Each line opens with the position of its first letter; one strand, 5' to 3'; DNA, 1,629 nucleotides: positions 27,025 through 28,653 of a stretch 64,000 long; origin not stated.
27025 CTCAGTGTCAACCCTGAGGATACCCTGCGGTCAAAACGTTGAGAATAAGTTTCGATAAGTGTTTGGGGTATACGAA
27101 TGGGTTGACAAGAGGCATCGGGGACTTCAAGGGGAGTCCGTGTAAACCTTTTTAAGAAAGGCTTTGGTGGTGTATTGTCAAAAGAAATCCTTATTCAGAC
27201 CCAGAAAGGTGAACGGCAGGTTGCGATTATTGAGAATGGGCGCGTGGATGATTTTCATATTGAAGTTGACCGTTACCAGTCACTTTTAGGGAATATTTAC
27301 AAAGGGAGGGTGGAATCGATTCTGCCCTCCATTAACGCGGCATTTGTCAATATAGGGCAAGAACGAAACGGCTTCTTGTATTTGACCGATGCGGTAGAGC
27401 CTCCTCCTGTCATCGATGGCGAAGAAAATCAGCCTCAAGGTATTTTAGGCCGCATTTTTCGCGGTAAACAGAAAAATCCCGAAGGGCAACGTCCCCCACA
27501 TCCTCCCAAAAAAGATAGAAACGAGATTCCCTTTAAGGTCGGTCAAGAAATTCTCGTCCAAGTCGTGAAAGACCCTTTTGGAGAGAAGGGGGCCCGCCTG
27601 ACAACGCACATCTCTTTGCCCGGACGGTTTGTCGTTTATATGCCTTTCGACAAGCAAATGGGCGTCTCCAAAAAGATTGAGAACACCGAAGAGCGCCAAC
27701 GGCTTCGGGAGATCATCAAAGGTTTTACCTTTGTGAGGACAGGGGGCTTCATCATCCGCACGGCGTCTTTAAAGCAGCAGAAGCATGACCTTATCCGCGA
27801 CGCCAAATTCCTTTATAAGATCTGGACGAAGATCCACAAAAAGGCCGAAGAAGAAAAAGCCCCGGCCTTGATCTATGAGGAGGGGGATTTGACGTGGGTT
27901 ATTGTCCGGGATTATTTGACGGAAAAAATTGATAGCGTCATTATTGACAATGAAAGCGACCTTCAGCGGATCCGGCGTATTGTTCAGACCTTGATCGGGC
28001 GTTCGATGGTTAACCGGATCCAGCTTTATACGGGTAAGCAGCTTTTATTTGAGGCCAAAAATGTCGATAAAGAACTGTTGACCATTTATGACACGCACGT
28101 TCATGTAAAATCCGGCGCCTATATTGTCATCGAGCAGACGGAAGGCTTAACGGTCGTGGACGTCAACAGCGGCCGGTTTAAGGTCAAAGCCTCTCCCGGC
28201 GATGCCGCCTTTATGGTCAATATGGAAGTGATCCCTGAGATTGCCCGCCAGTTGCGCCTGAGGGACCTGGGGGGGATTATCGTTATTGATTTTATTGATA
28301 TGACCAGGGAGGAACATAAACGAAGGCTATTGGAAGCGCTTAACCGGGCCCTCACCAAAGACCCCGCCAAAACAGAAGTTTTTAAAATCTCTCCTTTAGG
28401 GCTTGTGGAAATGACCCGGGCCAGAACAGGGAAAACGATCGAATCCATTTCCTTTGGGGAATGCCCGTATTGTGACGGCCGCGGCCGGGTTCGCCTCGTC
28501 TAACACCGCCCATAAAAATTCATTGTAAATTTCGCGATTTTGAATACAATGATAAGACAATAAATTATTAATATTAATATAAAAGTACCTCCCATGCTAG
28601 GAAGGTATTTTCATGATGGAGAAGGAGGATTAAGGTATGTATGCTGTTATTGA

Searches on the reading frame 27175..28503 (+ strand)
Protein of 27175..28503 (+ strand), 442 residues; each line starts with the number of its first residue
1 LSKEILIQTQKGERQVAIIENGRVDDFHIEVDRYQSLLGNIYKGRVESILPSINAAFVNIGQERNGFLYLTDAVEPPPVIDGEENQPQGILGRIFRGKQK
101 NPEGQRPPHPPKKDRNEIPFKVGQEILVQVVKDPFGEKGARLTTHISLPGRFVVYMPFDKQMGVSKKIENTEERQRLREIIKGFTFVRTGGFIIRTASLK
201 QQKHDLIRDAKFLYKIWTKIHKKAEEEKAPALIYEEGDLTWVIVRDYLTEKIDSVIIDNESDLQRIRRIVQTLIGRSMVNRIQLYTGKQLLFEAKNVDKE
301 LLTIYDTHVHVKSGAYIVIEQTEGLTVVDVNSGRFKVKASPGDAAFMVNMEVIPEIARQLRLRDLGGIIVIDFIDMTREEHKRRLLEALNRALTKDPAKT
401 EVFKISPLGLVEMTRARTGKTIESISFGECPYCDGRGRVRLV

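Call 73: find_homologous_proteins(query=window:27175-28503:+, max_evalue=1e-60)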
Query window:27175-28503:+ (442 aa): 7873 proteins with E <= 1e-60 among 8000 candidates; the best 120 are listed.
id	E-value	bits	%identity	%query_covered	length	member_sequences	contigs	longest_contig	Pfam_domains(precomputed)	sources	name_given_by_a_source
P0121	1.1e-290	982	100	100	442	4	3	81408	PF10150.15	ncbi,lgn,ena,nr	ncbi:MAG TPA: Rne/Rng family ribonuclease [Candidatus Omnitrophota bacterium]|nr:Rne/Rng family ribo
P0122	4.0e-224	763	73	100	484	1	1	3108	PF10150.15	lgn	-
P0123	9.7e-220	748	73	100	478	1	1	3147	PF10150.15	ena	-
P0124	3.6e-216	736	71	100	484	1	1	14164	PF10150.15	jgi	jgi:ribonuclease G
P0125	3.2e-214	730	75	100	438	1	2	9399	PF10150.15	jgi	jgi:ribonuclease G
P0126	1.3e-213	728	75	100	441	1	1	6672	PF10150.15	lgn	-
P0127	7.8e-213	725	74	100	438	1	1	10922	PF10150.15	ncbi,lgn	-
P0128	8.4e-213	725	75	100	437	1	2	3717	PF10150.15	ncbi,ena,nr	ncbi:MAG: Rne/Rng family ribonuclease [Candidatus Omnitrophica bacterium]|nr:Rne/Rng family ribonucl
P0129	1.6e-212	724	75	100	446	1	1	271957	PF10150.15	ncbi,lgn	-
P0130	9.0e-212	722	75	100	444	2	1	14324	PF10150.15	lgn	-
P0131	1.0e-211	722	74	100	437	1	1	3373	PF10150.15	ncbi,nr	ncbi:MAG: Rne/Rng family ribonuclease [Candidatus Omnitrophica bacterium]|nr:Rne/Rng family ribonucl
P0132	1.1e-211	722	73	100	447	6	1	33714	PF10150.15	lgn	-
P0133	2.9e-211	720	75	100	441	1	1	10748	PF10150.15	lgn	-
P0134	6.3e-211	719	74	100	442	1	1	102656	PF10150.15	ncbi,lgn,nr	ncbi:MAG: Rne/Rng family ribonuclease [Candidatus Omnitrophica bacterium]|nr:Rne/Rng family ribonucl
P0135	7.1e-211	719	74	100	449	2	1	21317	PF10150.15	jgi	jgi:ribonuclease G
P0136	1.5e-210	718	75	100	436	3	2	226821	PF10150.15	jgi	-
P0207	1.2e-201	688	70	100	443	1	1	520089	PF10150.15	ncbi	-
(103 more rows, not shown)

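Call 74: find_encoding_contigs(protein=P0129, flank=2500, max_places=1)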
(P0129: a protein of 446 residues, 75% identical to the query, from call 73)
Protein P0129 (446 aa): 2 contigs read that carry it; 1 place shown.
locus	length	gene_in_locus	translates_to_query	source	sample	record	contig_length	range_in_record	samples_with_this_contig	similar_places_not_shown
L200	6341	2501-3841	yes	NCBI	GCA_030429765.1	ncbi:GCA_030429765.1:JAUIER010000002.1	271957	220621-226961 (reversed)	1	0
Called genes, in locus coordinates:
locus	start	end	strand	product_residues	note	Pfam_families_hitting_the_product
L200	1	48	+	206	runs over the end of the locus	-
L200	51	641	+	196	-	PF04350:PilO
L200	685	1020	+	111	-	-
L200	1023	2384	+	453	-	PF07660:STN, PF03958:Secretin_N, PF00263:Secretin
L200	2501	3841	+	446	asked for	PF10150:RNase_E_G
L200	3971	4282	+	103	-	PF00829:Ribosomal_L21p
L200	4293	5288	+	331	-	PF01018:GTP1_OBG, PF01926:MMR_HSR1, PF02421:FeoB_N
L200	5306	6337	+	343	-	PF00696:AA_kinase, PF01472:PUA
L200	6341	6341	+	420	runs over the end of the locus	PF00171:Aldedh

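Call 75: find_encoding_contigs(protein=P0136, flank=2500, max_places=1)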
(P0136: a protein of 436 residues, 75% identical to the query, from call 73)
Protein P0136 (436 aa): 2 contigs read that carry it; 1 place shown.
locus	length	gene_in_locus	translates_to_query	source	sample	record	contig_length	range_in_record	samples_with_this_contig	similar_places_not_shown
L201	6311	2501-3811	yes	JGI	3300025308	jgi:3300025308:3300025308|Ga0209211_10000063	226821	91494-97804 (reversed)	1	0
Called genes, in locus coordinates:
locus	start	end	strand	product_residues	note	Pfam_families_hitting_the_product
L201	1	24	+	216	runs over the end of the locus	PF05137:PilN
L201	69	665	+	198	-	PF04350:PilO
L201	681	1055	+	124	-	PF23862:CdsD_C (weak)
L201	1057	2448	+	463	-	PF21305:type_II_gspD_N0 (faint), PF07660:STN, PF03958:Secretin_N, PF00263:Secretin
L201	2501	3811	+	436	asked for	PF10150:RNase_E_G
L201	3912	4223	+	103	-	PF00829:Ribosomal_L21p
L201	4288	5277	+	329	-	PF01018:GTP1_OBG, PF01926:MMR_HSR1, PF02421:FeoB_N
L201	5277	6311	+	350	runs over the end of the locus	PF00696:AA_kinase, PF01472:PUA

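Call 76: find_encoding_contigs(protein=P0207, flank=2500, max_places=1)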
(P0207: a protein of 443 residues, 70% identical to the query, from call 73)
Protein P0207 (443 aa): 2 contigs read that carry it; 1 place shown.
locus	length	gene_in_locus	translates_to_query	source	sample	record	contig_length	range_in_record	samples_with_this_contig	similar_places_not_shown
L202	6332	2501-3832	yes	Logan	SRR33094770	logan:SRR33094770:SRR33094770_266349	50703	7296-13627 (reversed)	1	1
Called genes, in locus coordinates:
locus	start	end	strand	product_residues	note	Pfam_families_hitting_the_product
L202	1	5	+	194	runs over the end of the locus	PF05137:PilN (weak)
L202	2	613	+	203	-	PF04350:PilO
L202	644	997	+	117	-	PF16537:T2SSB (weak), PF23862:CdsD_C (weak)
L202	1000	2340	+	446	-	PF21305:type_II_gspD_N0 (weak), PF07660:STN, PF03958:Secretin_N, PF00263:Secretin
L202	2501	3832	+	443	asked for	PF10150:RNase_E_G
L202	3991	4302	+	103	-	PF00829:Ribosomal_L21p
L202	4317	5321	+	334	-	PF01018:GTP1_OBG, PF01926:MMR_HSR1, PF02421:FeoB_N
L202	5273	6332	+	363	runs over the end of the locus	PF00696:AA_kinase, PF01472:PUA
